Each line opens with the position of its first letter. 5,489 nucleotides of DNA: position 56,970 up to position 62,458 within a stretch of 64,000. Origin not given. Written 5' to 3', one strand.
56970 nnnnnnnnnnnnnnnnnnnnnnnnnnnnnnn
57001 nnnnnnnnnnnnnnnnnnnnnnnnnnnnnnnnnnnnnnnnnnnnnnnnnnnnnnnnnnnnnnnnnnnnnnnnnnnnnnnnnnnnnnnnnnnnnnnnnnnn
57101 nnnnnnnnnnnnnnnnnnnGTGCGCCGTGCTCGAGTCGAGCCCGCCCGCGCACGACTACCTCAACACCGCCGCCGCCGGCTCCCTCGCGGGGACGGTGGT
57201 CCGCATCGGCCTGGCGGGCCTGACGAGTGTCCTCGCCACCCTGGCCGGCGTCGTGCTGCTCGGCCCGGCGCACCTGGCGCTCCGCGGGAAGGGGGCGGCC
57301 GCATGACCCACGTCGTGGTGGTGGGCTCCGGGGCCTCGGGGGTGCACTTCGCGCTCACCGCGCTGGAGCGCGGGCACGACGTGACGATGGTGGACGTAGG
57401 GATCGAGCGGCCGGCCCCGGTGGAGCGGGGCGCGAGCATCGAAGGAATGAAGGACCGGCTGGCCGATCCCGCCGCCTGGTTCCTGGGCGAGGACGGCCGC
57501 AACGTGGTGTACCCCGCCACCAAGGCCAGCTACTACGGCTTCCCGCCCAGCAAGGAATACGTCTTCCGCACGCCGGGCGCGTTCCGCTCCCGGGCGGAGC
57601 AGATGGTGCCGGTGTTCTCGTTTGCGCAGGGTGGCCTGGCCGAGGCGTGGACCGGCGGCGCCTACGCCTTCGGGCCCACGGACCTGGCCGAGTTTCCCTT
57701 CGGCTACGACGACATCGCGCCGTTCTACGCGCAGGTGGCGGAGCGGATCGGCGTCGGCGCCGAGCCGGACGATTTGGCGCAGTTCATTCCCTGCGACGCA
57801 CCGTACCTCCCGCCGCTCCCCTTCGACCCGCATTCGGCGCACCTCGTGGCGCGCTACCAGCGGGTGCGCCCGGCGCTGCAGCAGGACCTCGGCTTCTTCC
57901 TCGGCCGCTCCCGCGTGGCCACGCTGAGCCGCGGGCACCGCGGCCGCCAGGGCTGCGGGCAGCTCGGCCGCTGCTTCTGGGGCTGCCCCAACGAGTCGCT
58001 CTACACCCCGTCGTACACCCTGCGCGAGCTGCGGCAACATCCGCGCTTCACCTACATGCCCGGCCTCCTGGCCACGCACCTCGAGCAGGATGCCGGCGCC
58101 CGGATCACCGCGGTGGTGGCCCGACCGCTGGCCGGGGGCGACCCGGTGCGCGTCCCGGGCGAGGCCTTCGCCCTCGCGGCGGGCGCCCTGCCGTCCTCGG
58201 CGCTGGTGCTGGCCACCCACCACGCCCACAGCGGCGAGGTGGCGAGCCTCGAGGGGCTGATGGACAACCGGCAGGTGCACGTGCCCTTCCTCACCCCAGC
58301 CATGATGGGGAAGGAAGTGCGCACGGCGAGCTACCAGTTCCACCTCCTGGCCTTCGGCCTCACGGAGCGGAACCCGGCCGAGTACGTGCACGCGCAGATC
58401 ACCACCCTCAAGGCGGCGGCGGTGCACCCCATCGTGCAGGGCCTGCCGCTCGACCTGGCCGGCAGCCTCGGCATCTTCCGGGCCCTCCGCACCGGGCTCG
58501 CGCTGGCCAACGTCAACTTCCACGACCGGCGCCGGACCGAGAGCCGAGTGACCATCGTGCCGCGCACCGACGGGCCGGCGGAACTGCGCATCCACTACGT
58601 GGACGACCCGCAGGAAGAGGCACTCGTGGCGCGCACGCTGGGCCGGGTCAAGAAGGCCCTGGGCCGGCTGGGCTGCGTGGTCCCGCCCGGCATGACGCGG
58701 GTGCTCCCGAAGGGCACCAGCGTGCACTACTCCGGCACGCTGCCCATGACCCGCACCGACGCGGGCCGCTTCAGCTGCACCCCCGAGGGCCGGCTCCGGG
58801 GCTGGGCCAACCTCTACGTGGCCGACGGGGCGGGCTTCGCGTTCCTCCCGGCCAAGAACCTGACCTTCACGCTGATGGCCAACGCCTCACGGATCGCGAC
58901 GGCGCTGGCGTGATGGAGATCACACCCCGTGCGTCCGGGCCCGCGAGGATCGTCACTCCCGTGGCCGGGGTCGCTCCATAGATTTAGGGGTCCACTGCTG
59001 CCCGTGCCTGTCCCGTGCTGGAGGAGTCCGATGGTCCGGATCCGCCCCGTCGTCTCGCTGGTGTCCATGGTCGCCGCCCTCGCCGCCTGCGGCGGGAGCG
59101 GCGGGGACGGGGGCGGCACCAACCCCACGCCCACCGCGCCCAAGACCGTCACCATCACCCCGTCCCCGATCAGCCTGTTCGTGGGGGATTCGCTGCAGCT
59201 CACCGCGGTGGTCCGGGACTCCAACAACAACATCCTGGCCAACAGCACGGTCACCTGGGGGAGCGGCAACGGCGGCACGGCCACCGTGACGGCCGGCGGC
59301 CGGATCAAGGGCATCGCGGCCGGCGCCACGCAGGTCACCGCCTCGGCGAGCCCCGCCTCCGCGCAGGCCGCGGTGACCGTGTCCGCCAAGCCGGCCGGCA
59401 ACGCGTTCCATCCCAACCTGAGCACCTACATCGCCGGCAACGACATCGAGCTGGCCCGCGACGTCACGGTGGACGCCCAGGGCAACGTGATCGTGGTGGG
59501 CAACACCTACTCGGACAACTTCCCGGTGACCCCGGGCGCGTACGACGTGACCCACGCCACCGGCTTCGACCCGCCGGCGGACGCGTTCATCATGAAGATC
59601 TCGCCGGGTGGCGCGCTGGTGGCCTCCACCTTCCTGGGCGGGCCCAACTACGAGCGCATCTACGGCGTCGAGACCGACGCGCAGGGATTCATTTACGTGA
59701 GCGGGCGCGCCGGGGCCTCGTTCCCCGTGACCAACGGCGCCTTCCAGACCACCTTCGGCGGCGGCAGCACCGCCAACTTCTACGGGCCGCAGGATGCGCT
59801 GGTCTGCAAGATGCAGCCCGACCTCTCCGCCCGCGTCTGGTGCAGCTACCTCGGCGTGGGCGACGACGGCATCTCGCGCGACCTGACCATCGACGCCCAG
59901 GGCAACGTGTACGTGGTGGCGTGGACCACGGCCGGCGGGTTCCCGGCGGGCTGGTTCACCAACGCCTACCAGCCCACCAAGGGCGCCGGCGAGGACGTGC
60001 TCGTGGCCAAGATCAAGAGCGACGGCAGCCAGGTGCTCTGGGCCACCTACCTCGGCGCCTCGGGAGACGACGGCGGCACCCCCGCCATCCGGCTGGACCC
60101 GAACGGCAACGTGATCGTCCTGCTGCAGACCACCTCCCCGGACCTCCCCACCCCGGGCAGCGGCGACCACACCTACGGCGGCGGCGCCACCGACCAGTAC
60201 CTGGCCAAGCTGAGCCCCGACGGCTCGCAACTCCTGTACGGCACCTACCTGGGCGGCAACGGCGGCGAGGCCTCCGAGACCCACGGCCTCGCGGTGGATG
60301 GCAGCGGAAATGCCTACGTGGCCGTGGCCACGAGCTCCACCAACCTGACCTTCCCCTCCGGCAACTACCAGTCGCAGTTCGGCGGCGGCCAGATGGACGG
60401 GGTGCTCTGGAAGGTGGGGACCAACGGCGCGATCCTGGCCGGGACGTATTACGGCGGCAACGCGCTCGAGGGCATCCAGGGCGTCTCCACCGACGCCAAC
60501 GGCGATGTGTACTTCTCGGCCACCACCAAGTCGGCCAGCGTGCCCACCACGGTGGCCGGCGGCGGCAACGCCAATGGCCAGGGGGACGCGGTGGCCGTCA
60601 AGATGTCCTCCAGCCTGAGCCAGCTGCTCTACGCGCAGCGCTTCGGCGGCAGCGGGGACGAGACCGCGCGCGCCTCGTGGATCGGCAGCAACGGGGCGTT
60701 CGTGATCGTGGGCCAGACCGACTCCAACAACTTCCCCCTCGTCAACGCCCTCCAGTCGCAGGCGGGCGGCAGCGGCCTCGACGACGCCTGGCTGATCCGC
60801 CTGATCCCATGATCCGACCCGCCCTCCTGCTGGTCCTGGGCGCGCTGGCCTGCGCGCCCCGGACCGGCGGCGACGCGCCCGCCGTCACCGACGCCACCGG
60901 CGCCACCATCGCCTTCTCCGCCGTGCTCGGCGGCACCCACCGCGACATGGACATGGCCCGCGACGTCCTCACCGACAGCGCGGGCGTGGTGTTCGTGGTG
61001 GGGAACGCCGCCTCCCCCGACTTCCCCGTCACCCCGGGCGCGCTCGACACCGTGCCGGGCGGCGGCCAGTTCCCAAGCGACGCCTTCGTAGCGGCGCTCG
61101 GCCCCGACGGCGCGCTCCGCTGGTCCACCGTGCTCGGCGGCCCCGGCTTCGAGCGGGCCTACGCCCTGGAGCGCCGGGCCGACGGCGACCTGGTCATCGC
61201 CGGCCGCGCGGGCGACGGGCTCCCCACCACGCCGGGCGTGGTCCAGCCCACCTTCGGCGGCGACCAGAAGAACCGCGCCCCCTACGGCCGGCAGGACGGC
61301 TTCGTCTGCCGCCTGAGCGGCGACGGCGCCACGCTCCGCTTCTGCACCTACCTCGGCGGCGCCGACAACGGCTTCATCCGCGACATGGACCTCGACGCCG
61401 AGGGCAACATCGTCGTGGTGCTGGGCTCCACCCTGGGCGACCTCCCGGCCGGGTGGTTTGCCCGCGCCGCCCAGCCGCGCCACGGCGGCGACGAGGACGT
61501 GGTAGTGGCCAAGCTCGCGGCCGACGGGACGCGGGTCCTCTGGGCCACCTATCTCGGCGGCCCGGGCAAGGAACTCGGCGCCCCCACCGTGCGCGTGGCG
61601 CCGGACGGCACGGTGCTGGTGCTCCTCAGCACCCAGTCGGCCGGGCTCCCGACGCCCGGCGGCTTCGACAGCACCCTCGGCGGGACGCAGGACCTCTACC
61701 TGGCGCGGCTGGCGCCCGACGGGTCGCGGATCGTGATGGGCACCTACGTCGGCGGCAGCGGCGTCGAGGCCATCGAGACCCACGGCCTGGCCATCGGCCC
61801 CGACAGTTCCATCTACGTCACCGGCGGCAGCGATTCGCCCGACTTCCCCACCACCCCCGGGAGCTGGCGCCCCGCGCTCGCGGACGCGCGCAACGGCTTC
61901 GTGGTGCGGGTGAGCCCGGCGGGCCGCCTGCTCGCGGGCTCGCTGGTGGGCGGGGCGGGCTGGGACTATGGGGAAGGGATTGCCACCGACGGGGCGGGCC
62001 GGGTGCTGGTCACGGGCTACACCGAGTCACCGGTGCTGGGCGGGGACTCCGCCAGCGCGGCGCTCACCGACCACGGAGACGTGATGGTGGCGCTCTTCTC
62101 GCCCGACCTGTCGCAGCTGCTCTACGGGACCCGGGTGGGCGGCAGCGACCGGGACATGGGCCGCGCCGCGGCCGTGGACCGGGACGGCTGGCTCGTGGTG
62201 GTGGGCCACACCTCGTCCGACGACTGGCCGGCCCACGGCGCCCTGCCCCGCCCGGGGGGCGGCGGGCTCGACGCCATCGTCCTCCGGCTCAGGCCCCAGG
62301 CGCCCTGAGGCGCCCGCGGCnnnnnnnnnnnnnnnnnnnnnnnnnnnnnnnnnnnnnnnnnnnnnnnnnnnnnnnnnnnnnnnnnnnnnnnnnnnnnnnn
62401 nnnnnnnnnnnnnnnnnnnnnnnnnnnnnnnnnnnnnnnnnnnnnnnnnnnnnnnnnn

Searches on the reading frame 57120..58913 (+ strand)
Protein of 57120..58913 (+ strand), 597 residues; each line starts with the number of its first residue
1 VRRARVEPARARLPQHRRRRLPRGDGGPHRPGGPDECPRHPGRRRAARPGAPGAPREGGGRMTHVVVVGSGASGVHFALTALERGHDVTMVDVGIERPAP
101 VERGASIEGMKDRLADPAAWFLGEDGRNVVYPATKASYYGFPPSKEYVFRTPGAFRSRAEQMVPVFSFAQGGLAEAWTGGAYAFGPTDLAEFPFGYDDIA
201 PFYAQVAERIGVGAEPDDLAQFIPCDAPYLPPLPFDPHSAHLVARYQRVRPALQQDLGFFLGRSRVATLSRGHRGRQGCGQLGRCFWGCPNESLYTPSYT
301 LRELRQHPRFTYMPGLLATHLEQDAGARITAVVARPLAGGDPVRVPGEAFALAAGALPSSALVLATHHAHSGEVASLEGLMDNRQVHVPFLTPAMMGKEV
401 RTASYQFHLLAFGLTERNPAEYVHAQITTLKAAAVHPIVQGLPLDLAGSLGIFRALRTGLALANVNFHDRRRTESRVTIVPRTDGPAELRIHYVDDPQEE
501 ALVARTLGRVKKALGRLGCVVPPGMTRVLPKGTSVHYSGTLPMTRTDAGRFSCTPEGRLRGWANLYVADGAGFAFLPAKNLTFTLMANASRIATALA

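Call 7: search_protein_families(library=pfam, proteins=[window:57120-58913:+])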
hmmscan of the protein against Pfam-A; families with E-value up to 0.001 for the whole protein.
window:57120-58913:+ (597 aa): 4 families
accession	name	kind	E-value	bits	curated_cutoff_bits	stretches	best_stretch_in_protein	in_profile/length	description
PF05199.19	GMC_oxred_C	-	5e-09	37.3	24.6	1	474-589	4-139/139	GMC oxidoreductase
PF00890.30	FAD_binding_2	-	3.6e-05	23.6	20.4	0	64-92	1-29/414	FAD binding domain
PF07992.20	Pyr_redox_2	-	0.00033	20.6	26.1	1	64-95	2-31/291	Pyridine nucleotide-disulphide oxidoreductase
PF00070.33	Pyr_redox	-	0.00078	20.3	22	0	64-93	1-30/82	Pyridine nucleotide-disulphide oxidoreductase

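Call 20: search_protein_families(library=ncbifam, proteins=[window:57120-58913:+])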
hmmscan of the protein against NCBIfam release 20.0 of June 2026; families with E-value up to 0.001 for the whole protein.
window:57120-58913:+ (597 aa): 1 family
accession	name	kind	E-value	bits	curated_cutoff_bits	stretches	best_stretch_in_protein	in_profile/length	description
TIGR02462.1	pyranose_ox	equivalog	0.00049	19.1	544.9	0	64-95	2-33/548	pyranose oxidase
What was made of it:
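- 55121..58913 (+): Genes downstream of the promoter: GT2 (55121-55918, related to polyprenyl-phosphate sugar transferases of the DPM1/ArnC kind), SDR (55953-56864), a 149-aa ORF with no family match (56857-57306), and a GMC-type FAD oxidoreductase (longest ORF from 57120; relatives align from about residue 60; ends 58913). Calls 7 and 20 (family scans; every NCBIfam equivalog is below its cut-off).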

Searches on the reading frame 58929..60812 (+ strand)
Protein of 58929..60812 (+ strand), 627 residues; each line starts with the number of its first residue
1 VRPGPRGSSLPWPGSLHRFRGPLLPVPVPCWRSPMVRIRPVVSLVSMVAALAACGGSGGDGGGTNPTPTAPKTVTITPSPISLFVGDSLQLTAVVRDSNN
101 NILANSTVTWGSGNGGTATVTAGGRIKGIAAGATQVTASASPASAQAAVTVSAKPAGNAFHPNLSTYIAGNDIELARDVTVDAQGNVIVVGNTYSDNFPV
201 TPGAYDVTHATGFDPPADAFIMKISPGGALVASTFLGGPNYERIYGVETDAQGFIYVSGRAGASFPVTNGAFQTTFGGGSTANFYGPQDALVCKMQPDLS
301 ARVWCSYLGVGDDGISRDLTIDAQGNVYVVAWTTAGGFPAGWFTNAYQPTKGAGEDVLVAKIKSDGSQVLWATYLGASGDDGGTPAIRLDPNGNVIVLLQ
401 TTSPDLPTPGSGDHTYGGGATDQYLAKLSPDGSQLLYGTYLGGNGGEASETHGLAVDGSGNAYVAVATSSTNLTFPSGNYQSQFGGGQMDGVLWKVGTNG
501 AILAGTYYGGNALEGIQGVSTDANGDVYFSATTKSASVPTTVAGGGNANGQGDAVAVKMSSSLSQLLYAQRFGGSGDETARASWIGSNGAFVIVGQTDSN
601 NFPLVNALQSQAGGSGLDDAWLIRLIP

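Call 7: search_protein_families(library=pfam, proteins=[window:58929-60812:+])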
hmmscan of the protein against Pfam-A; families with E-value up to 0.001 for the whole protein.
window:58929-60812:+ (627 aa): 2 families
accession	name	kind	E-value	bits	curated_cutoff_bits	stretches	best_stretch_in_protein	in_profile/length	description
PF06739.17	SBBP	-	1.1e-13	51.3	20.5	2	304-339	2-38/38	Beta-propeller repeat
PF02368.24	Big_2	-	1.1e-08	35.3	22.8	1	72-151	3-79/79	Bacterial Ig-like domain (group 2)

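Call 20: search_protein_families(library=ncbifam, proteins=[window:58929-60812:+])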
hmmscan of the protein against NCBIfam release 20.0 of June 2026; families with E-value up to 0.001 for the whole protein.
window:58929-60812:+ (627 aa): 2 families
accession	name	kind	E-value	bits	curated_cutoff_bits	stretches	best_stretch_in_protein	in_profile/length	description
NF047494.1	Lepto_SBBP_lipo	equivalog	5.7e-11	41.8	400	1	173-600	70-448/466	SBBP repeat beta-propeller lipoprotein, LipL53 family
NF058595.1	invert_tail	domain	0.00088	19.6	37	1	37-77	55-94/113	lipo-invert putative C-terminal anchoring domain-containing protein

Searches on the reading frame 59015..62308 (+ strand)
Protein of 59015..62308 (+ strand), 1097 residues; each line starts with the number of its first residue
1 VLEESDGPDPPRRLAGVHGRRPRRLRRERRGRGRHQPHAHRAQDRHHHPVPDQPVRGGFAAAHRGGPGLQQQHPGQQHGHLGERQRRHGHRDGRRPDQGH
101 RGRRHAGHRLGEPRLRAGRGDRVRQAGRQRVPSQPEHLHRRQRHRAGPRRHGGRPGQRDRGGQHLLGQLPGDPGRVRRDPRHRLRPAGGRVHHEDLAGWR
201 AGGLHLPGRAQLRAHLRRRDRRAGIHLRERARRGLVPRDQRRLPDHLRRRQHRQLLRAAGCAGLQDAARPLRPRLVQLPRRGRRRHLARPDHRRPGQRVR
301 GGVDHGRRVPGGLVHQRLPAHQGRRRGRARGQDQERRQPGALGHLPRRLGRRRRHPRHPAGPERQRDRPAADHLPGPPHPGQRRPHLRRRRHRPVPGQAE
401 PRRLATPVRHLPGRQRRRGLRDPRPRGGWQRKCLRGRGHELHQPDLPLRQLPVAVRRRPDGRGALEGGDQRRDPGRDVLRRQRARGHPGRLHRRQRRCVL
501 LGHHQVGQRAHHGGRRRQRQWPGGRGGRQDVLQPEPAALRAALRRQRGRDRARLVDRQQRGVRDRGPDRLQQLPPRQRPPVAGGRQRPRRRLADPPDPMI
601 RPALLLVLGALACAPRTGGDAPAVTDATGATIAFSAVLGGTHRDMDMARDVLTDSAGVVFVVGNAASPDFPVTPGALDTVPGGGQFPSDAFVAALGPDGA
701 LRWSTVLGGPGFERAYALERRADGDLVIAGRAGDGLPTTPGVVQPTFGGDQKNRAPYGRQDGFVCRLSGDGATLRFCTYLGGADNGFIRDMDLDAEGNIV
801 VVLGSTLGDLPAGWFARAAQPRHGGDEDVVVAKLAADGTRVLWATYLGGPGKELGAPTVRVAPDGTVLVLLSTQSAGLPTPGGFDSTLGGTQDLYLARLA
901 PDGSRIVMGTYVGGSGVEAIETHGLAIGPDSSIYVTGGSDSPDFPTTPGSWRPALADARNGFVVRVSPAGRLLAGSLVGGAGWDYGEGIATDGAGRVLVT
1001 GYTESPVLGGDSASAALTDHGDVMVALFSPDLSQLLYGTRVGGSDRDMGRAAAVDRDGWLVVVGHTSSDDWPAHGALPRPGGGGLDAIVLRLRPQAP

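Call 7: search_protein_families(library=pfam, proteins=[window:59015-62308:+])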
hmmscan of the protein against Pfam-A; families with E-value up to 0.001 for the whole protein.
window:59015-62308:+ (1097 aa): 2 families
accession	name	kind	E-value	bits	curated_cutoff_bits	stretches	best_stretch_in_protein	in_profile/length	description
PF06739.17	SBBP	-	2.3e-08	34.3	20.5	0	978-1005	6-34/38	Beta-propeller repeat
PF17164.10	DUF5122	-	0.00037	21.1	27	0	883-904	10-31/36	Domain of unknown function (DUF5122) beta-propeller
